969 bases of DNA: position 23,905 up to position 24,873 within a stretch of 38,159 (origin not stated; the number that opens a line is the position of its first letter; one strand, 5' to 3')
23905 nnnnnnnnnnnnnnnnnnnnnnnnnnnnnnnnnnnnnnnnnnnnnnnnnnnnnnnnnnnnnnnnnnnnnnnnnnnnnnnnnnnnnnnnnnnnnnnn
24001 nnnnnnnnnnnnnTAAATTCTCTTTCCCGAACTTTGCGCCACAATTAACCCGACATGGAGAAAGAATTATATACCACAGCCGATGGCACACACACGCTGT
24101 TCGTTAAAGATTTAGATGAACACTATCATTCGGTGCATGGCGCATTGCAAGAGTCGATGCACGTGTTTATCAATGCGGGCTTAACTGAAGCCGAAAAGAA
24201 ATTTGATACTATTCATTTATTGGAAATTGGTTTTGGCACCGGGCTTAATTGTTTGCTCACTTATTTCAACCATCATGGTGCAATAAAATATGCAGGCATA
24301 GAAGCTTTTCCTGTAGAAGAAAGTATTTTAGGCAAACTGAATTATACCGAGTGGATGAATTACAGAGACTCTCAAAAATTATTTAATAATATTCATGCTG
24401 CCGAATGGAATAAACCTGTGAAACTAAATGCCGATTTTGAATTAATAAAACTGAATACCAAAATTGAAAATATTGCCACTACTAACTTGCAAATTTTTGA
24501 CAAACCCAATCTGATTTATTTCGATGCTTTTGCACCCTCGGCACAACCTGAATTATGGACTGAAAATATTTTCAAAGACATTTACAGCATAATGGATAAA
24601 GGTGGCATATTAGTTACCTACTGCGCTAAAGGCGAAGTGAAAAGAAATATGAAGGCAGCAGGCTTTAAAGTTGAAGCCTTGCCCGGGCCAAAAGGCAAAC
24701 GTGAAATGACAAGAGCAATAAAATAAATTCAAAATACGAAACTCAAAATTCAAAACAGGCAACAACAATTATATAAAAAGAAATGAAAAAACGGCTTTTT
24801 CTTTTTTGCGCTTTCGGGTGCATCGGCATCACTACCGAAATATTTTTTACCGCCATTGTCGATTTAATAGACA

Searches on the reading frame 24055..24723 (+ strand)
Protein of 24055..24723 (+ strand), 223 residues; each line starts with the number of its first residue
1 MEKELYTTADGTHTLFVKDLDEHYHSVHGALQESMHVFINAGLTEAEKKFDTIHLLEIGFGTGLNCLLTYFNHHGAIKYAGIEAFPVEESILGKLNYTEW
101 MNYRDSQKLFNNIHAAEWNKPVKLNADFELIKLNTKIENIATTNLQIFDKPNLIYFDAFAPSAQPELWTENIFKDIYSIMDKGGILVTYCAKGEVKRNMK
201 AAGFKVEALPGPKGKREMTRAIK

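Call 100: search_protein_families(library=pfam, proteins=[window:24055-24723:+], max_evalue=0.05)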
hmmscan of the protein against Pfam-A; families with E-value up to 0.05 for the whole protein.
window:24055-24723:+ (223 aa): 2 families
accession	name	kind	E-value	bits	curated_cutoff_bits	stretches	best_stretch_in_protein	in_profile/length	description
PF05430.17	Methyltransf_30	-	1.6e-22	80.2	22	1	117-223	17-123/124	S-adenosyl-L-methionine-dependent methyltransferase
PF13489.12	Methyltransf_23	-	0.0011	19.1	27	1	41-140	11-94/164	Methyltransferase domain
